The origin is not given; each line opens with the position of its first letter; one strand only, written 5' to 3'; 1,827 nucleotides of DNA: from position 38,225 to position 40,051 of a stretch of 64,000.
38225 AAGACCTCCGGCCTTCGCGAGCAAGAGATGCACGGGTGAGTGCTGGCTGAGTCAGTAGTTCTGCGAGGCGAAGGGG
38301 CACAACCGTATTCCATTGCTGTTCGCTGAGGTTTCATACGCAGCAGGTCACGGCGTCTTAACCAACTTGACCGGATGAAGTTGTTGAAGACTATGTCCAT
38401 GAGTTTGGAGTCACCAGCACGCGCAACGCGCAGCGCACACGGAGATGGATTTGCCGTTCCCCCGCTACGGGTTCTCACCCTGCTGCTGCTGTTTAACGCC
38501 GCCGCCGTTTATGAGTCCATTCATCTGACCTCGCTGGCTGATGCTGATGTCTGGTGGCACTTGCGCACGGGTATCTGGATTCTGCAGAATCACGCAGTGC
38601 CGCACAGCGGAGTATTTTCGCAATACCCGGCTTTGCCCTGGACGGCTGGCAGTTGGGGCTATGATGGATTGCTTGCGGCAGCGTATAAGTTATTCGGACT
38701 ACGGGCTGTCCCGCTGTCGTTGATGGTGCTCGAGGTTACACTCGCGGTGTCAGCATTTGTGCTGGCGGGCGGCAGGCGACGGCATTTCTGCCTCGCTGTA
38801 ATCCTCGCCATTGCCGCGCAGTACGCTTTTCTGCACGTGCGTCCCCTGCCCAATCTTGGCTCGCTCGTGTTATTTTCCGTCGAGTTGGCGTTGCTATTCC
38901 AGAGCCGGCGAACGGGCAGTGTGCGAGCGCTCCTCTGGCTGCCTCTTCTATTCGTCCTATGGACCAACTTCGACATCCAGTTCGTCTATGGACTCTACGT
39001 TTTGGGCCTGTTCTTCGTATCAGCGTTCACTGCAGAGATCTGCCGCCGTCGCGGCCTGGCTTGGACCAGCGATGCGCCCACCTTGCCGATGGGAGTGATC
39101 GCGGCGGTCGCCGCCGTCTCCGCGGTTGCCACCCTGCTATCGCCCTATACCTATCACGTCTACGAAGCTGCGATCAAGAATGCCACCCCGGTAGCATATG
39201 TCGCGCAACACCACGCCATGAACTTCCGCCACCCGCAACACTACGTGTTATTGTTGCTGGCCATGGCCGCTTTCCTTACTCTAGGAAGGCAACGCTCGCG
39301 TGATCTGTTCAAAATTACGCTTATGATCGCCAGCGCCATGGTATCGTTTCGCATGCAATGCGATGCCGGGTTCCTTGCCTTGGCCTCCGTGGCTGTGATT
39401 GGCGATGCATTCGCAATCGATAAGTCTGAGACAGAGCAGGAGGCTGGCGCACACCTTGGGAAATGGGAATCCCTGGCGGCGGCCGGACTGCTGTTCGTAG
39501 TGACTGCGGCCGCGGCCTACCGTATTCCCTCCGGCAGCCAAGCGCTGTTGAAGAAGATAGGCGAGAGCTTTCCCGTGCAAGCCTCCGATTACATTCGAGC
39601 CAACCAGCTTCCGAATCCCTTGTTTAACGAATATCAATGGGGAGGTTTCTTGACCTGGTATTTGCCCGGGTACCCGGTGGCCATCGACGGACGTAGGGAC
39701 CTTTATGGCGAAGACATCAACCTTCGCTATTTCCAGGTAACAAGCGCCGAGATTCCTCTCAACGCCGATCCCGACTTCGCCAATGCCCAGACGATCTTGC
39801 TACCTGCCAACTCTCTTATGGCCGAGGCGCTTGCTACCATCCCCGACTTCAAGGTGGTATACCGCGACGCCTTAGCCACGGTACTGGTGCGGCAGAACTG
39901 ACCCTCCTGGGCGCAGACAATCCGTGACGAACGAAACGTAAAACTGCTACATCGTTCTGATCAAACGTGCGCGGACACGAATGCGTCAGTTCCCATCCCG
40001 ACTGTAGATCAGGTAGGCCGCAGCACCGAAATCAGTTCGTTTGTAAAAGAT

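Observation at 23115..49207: Cytochrome cluster embedded in a swarm of seven or more large polytopic membrane proteins, including a four-member paralogue family with GT-C-like hallmarks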

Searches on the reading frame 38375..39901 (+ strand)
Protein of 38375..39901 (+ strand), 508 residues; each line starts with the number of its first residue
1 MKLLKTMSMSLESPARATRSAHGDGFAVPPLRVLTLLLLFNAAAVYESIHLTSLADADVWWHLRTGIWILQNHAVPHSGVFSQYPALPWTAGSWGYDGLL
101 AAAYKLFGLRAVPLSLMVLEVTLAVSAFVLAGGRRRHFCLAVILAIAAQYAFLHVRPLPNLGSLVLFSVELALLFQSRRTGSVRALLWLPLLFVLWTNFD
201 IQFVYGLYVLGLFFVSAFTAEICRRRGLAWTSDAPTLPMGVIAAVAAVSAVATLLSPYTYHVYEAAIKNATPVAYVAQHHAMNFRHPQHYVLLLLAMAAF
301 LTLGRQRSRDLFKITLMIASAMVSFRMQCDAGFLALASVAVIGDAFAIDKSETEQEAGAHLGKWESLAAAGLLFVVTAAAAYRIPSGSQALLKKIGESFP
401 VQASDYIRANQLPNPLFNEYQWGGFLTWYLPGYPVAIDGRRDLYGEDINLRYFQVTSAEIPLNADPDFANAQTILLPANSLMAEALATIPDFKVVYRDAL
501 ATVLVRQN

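Call 6: search_protein_families(library=pfam, proteins=[window:38375-39901:+], max_evalue=0.1)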
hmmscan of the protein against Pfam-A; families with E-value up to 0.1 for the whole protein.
window:38375-39901:+ (508 aa): 0 families

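Call 7: search_protein_families(library=ncbifam, proteins=[window:38375-39901:+], max_evalue=0.1)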
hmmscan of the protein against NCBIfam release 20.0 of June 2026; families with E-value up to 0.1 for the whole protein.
window:38375-39901:+ (508 aa): 0 families

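Call 12: find_homologous_proteins(query=window:38375-39901:+, max_evalue=0.001)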
Query window:38375-39901:+ (508 aa): 457 proteins with E <= 0.001 among 8000 candidates; the best 120 are listed.
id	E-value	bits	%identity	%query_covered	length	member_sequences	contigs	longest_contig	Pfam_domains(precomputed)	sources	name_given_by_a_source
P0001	0.0e+0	1109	100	99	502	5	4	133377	-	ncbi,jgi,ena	jgi:hypothetical protein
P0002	2.0e-277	939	85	99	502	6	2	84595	-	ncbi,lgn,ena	-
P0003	7.1e-252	855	77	100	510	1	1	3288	-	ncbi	-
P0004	1.8e-250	850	79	98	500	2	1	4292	-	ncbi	ncbi:MAG: hypothetical protein ACLQMO_01050 [Acidobacteriaceae bacterium]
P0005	9.1e-230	782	72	96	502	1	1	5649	-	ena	-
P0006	6.4e-223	759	70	100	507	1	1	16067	-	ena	-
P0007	4.5e-221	753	70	100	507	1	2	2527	-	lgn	-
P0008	3.7e-213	727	68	99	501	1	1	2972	-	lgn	-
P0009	2.3e-207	708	68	94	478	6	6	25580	-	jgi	jgi:hypothetical protein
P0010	7.6e-207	706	68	94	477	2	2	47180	-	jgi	jgi:hypothetical protein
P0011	1.8e-190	652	63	98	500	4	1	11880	-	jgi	jgi:hypothetical protein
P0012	2.1e-189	649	65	93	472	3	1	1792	-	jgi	-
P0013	3.5e-185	635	61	95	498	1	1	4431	-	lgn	-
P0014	4.8e-183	628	59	99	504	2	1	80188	-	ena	-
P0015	3.5e-182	625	59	99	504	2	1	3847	-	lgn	-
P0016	1.8e-179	616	58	99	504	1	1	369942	-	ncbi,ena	-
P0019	5.4e-166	571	58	93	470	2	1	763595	-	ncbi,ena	-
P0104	2.2e-137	477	48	91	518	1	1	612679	-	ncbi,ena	-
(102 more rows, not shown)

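Call 19: find_encoding_contigs(protein=P0001, flank=10000, max_places=4)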
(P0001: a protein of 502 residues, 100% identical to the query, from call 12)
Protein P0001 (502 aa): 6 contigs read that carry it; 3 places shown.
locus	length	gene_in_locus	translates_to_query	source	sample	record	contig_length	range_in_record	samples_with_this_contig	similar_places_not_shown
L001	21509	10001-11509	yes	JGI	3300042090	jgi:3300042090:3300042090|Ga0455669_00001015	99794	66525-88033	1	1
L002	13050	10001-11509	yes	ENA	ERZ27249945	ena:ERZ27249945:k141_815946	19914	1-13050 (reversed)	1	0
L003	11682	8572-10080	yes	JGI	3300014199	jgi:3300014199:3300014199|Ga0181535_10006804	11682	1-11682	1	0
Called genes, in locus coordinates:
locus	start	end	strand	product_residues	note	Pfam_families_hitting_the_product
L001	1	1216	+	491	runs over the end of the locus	PF02085:Cytochrom_CIII (faint), PF14522:Cytochrome_C7 (faint), PF09699:Paired_CXXCH_1, PF14537:Cytochrom_c3_2 (weak), PF09699:Paired_CXXCH_1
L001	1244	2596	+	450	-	PF25021:TEN_NHL (faint), PF08450:SGL, PF01731:Arylesterase (faint), PF01436:NHL (faint), PF06739:SBBP (faint), PF24684:Vgb_lyase (weak), PF17170:DUF5128 (weak)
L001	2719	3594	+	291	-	PF09699:Paired_CXXCH_1 (faint), PF13442:Cytochrome_CBB3 (faint), PF14522:Cytochrome_C7 (faint)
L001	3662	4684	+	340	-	PF13623:SurA_N_2 (faint), PF13624:SurA_N_3 (weak), PF09312:SurA_N (faint), PF13145:Rotamase_2, PF00639:Rotamase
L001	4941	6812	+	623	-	-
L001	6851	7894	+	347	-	-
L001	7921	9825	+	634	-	PF02085:Cytochrom_CIII (faint), PF09699:Paired_CXXCH_1 (faint), PF14522:Cytochrome_C7 (faint), PF14537:Cytochrom_c3_2 (faint), PF22113:Mtrc-MtrF_II-IV_dom (weak)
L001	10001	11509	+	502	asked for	-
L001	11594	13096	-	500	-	-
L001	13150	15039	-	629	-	-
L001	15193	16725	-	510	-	PF01266:DAO (faint), PF13450:NAD_binding_8, PF01593:Amino_oxidase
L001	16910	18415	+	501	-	-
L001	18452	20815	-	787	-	PF13431:TPR_17 (faint), PF00515:TPR_1 (faint), PF07719:TPR_2 (faint), PF13181:TPR_8 (faint), PF13371:TPR_9 (faint), PF13428:TPR_14 (faint), PF13432:TPR_16 (faint), PF14559:TPR_19 (faint)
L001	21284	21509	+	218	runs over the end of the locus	PF07719:TPR_2 (faint), PF14559:TPR_19 (faint), PF13414:TPR_11 (faint), PF13431:TPR_17 (faint), PF13432:TPR_16 (faint), PF13174:TPR_6 (faint)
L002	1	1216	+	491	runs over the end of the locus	PF02085:Cytochrom_CIII (faint), PF14522:Cytochrome_C7 (faint), PF09699:Paired_CXXCH_1, PF14537:Cytochrom_c3_2 (weak), PF09699:Paired_CXXCH_1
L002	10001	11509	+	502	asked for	-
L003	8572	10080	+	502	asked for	-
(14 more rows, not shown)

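Call 20: predict_structure(alignment_id=A2)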
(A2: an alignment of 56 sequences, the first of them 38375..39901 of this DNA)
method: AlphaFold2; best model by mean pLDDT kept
length: 508 residues; sequences in the alignment: 56
mean_pLDDT: 84.8   pTM: 0.84
mean pLDDT of the five models: 84.8, 84.5, 83.7, 83.6, 82.7
residues with pLDDT >= 90: 286; 70-90: 141; 50-70: 42; < 50: 39
segments of 3 or more residues with pLDDT < 50: 1-23, 272-279, 351-354, 356-358
pLDDT, mean of each block of 10 residues (from residue 1): 40 40 60 90 93 93 94 88 86 89 96 95 93 80 92 83 95 92 92 92 90 93 81 77 94 77 60 48 79 94 86 93 73 93 80 48 79 95 93 95 97 94 95 91 85 88 89 94 92 96 93
secondary structure, 60 per line:
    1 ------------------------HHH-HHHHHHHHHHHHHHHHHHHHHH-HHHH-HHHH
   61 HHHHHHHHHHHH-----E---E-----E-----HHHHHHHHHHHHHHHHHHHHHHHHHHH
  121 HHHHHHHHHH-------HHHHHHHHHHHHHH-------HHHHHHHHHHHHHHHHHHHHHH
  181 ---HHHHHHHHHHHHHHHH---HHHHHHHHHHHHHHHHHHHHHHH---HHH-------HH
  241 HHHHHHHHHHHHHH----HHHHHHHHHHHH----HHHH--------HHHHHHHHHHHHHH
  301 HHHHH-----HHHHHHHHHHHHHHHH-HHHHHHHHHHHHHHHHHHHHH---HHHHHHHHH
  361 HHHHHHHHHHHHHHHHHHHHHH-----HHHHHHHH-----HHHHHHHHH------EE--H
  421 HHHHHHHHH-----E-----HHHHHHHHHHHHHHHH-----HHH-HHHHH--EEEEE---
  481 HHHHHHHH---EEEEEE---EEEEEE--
elements in order: H29-50 H52-55 H57-72 H94-130 H138-151 H159-180 H184-199 H203-225 H239-254 H259-270 H275-278 H287-305 H311-326 H328-348 H352-382 H388-395 H401-409 H420-429 H441-456 H466-470 E473-477 H481-488 E492-497 E501-506

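Call 21: find_encoding_contigs(protein=P0019, flank=10000, max_places=1)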
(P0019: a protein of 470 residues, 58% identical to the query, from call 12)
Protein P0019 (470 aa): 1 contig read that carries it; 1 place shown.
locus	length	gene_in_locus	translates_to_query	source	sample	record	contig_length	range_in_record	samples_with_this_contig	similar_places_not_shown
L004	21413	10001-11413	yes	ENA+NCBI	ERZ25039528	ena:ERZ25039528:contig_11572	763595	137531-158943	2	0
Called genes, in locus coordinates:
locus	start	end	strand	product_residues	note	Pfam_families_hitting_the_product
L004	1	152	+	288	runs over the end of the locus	PF09699:Paired_CXXCH_1 (faint), PF13442:Cytochrome_CBB3 (faint)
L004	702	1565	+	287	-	PF14537:Cytochrom_c3_2 (faint), PF09699:Paired_CXXCH_1 (faint), PF14522:Cytochrome_C7 (faint)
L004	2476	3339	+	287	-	PF09699:Paired_CXXCH_1 (faint), PF14522:Cytochrome_C7 (faint)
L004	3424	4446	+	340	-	PF13624:SurA_N_3, PF13623:SurA_N_2 (faint), PF13145:Rotamase_2, PF00639:Rotamase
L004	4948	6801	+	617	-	-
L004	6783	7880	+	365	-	-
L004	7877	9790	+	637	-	PF14522:Cytochrome_C7 (faint), PF14537:Cytochrom_c3_2 (faint), PF09699:Paired_CXXCH_1 (weak)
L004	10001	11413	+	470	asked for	-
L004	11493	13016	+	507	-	-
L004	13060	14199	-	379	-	-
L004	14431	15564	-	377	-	PF16822:ALGX (faint)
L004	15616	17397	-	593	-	PF02543:Carbam_trans_N, PF16861:Carbam_trans_C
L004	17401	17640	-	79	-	-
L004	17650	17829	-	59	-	PF19451:DUF5989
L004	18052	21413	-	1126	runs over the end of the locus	PF01436:NHL (faint), PF06739:SBBP (faint), PF25021:TEN_NHL (weak), PF22807:TrAA12 (faint), PF25021:TEN_NHL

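Call 22: find_encoding_contigs(protein=P0104, flank=10000, max_places=1)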
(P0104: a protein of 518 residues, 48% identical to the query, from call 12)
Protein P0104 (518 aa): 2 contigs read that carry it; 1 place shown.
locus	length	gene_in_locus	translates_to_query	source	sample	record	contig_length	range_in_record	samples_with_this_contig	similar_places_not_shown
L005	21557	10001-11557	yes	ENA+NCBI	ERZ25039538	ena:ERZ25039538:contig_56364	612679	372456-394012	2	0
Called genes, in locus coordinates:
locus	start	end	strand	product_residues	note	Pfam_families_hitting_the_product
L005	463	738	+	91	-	PF09699:Paired_CXXCH_1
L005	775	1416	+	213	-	PF14522:Cytochrome_C7 (faint), PF09699:Paired_CXXCH_1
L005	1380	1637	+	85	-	PF09699:Paired_CXXCH_1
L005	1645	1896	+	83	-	-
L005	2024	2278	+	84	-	-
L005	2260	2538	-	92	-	-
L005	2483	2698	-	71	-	-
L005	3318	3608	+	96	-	-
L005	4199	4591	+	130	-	-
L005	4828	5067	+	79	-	PF13145:Rotamase_2 (faint)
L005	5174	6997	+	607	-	-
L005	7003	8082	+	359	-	PF22807:TrAA12 (faint), PF08450:SGL (faint), PF01731:Arylesterase (faint), PF25021:TEN_NHL (faint), PF17170:DUF5128 (weak), PF01436:NHL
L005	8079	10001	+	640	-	PF14522:Cytochrome_C7 (faint), PF14537:Cytochrom_c3_2 (faint), PF02085:Cytochrom_CIII (faint), PF09699:Paired_CXXCH_1 (faint)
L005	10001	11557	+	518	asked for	-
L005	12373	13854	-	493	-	-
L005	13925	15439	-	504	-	PF01266:DAO (faint), PF01593:Amino_oxidase, PF13450:NAD_binding_8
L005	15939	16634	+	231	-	PF23914:TPR_CcmH_CycH, PF24575:TPR_Slam (faint), PF14561:TPR_20 (faint), PF13414:TPR_11 (faint), PF00515:TPR_1 (weak), PF07719:TPR_2 (weak), PF13424:TPR_12 (weak), PF14559:TPR_19, +7 more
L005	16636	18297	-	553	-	PF18158:AidB_N (weak), PF02770:Acyl-CoA_dh_M, PF00441:Acyl-CoA_dh_1, PF08028:Acyl-CoA_dh_2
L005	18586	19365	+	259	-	PF01263:Aldose_epim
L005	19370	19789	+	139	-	PF01894:YjbQ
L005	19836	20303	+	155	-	PF01202:SKI, PF13238:AAA_18 (weak), PF13671:AAA_33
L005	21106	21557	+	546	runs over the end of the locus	PF00342:PGI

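Call 24: fold_search(model_id=the predicted structure, library=pdb)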
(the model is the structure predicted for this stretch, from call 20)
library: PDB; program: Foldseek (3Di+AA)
matches with E <= 10: 182; with E <= 0.001: 24
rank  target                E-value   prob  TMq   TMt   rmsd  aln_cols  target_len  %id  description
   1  7zli_A                6.7e-07  1.00  0.55  0.44  11.7       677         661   12  Cryo-EM structure of C-mannosyltransferase CeDPY19, in complex with Dol25-P-Man and bound to CMT2-Fab and anti-Fab nan (released 2023-01-11)
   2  7zlh_A                9.2e-07  1.00  0.52  0.42  11.9       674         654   12  Cryo-EM structure of C-mannosyltransferase CeDPY19, in apo state, bound to CMT2-Fab and anti-Fab nanobody (released 2023-01-11)
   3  7zlg_A                1.0e-06  1.00  0.52  0.42  12.2       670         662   13  Cryo-EM structure of C-mannosyltransferase CeDPY19, in complex with acceptor peptide and bound to CMT2-Fab and anti-Fa (released 2023-01-11)
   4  6ezn_F                2.3e-06  1.00  0.51  0.41  13.5       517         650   12  Cryo-EM structure of the yeast oligosaccharyltransferase (OST) complex (released 2018-01-17)
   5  8if8_C                2.4e-06  1.00  0.44  0.39  13.5       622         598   15  Arabinosyltransferase AftA (released 2023-05-31)
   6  6ftg_5                4.3e-06  1.00  0.52  0.43  13.1       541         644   12  Subtomogram average of OST-containing ribosome-translocon complexes from canine rough microsomal membranes (released 2018-03-21)
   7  8age_A                4.3e-06  1.00  0.52  0.42  12.3       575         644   12  Structure of yeast oligosaccharylransferase complex with acceptor peptide bound (released 2022-12-07)
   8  8if8_B                5.2e-06  1.00  0.44  0.38  14.6       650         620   14  Arabinosyltransferase AftA (released 2023-05-31)
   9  8b6l_I                7.7e-06  1.00  0.53  0.41  14.1       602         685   11  Subtomogram average of the human Sec61-TRAP-OSTA-translocon (released 2022-12-07)
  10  6c26_A                1.1e-05  1.00  0.54  0.44  12.8       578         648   13  The Cryo-EM structure of a eukaryotic oligosaccharyl transferase complex (released 2018-01-31)
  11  7oci_F                1.4e-05  1.00  0.54  0.45  11.8       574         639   11  Cryo-EM structure of yeast Ost6p containing oligosaccharyltransferase complex (released 2022-02-16)
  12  8agb_A                2.1e-05  1.00  0.53  0.43  11.4       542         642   12  Structure of yeast oligosaccharylransferase complex with lipid-linked oligosaccharide bound (released 2022-12-07)
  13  5f15                  2.1e-05  1.00  0.44  0.42  13.6       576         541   14  Crystal Structure of ArnT from Cupriavidus metallidurans bound to Undecaprenyl phosphate (released 2016-02-17)
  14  5ezm                  2.9e-05  1.00  0.43  0.42  14.1       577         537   14  Crystal Structure of ArnT from Cupriavidus metallidurans in the apo state (released 2016-02-17)
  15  6s7o_A                3.1e-05  1.00  0.52  0.42  12.6       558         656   11  Cryo-EM structure of human oligosaccharyltransferase complex OST-A (released 2019-12-18)
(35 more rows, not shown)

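Call 25: find_encoding_contigs(protein=P0016, flank=10000, max_places=1)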
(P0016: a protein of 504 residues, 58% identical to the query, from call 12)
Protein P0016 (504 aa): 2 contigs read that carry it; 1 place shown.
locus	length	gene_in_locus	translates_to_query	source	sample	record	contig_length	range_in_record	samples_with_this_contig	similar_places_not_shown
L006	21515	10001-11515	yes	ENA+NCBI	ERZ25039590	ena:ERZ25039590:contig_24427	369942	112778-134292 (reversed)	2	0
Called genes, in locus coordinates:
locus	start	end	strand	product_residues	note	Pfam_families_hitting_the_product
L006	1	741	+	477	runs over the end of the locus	PF02085:Cytochrom_CIII (faint), PF14522:Cytochrome_C7 (faint), PF14537:Cytochrom_c3_2 (faint), PF09699:Paired_CXXCH_1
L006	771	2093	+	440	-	PF22807:TrAA12 (faint), PF24684:Vgb_lyase (faint), PF25021:TEN_NHL (faint), PF01436:NHL (faint), PF01731:Arylesterase (faint), PF06739:SBBP (faint), PF17170:DUF5128 (faint), PF08450:SGL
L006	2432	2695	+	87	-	-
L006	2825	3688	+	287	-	PF14522:Cytochrome_C7 (faint), PF09699:Paired_CXXCH_1 (faint), PF13442:Cytochrome_CBB3 (faint), PF14537:Cytochrom_c3_2 (faint), PF22113:Mtrc-MtrF_II-IV_dom (faint)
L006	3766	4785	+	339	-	PF13623:SurA_N_2 (weak), PF13624:SurA_N_3 (weak), PF13145:Rotamase_2, PF00639:Rotamase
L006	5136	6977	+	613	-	-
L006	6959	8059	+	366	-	PF08450:SGL (faint), PF22807:TrAA12 (faint), PF01731:Arylesterase (faint), PF06739:SBBP (faint), PF25021:TEN_NHL (faint), PF17170:DUF5128 (weak), PF01436:NHL (weak)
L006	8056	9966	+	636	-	PF09699:Paired_CXXCH_1 (faint), PF14522:Cytochrome_C7 (faint), PF22113:Mtrc-MtrF_II-IV_dom (faint), PF02085:Cytochrom_CIII (faint), PF14537:Cytochrom_c3_2 (faint)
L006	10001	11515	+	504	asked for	-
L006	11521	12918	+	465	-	PF13431:TPR_17 (faint), PF14559:TPR_19 (faint)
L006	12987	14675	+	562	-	PF00657:Lipase_GDSL (faint), PF13472:Lipase_GDSL_2 (faint), PF00515:TPR_1 (faint), PF07719:TPR_2 (faint), PF13428:TPR_14 (faint), PF13414:TPR_11 (faint), PF14559:TPR_19 (weak), PF21033:RMD1-3 (faint)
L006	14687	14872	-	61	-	PF19451:DUF5989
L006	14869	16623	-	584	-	PF02543:Carbam_trans_N, PF16861:Carbam_trans_C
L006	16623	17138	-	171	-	-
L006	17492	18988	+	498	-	-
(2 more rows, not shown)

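Call 41: find_related_loci(query=A2, collection=genome_contigs, flank=10000)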
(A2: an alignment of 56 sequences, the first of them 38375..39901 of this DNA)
Query A2 (508 aa) in genome_contigs; peptide patterns used: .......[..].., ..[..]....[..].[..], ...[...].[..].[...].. (x = any residue, [..] = any of these).
480 stretches matched a pattern; 453 encode a relative of the query (tblastn E <= 1e-3); the best 80 are kept; 80 distinct loci.
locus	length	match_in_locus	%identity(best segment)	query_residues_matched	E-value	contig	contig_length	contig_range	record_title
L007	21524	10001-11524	85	1-508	0e+0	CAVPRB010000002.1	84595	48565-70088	MAG: uncultured Acidobacteriota bacterium isolate MFD00082.bin.2.19 genome assembly, contig: contig_12019, whole genome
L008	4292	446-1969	79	1-508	0e+0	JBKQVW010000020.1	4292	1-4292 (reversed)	MAG: Acidobacteriaceae bacterium isolate SEr3G3H3I__bin_173 SEr3G3H3I_000000036811, whole genome shotgun sequence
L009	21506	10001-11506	58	2-506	7e-177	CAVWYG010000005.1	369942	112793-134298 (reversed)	MAG: uncultured Acidobacteriota bacterium isolate MFD09286.bin.1.180 genome assembly, contig: contig_24427, whole genome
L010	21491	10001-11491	56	8-506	5e-167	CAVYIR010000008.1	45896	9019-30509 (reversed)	MAG: uncultured Acidobacteriaceae bacterium isolate MFD05377.bin.1.126 genome assembly, contig: contig_45190, whole geno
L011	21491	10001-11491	56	7-508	5e-164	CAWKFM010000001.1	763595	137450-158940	MAG: uncultured Acidobacteriota bacterium isolate MFD04752.bin.1.33 genome assembly, contig: contig_11572, whole genome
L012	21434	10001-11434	56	30-506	2e-158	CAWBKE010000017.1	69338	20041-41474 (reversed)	MAG: uncultured Acidobacteriaceae bacterium isolate MFD03044.bin.1.102 genome assembly, contig: contig_35523, whole geno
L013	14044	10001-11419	56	30-506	7e-157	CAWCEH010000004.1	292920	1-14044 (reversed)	MAG: uncultured Acidobacteriaceae bacterium isolate MFD09286.bin.1.255 genome assembly, contig: contig_42934, whole geno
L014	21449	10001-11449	56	30-508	2e-155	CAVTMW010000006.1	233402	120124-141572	MAG: uncultured Acidobacteriaceae bacterium isolate MFD06435.bin.2.120 genome assembly, contig: contig_14008, whole geno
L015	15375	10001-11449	54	30-508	6e-153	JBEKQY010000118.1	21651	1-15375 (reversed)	MAG: Candidatus Korobacteraceae bacterium isolate SPRUCE 499 SPRUCE_499_118, whole genome shotgun sequence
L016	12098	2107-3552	50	30-508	5e-153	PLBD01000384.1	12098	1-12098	MAG: Acidobacteriaceae bacterium isolate bog_257 73.20111000_S1D.39_contig_8855, whole genome shotgun sequence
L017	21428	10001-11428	54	30-505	1e-152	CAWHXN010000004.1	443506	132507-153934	MAG: uncultured Acidobacteriaceae bacterium isolate MFD00731.bin.1.235 genome assembly, contig: contig_17284, whole geno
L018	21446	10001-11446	51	31-508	1e-151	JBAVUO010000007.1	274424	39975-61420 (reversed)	MAG: Terriglobales bacterium isolate MFD02222_ilm_asm_bin20 k127_104080, whole genome shotgun sequence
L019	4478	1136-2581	55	30-508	4e-154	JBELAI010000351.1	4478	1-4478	MAG: Terracidiphilus sp. isolate SPRUCE 8 SPRUCE_8_351, whole genome shotgun sequence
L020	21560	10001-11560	49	2-506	4e-147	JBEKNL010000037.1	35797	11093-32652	MAG: Candidatus Korobacteraceae bacterium isolate SPRUCE 416 SPRUCE_416_37, whole genome shotgun sequence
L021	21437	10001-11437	57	30-506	1e-146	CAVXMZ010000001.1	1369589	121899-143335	MAG: uncultured Acidobacteriaceae bacterium isolate MFD01716.bin.1.118 genome assembly, contig: contig_13657, whole geno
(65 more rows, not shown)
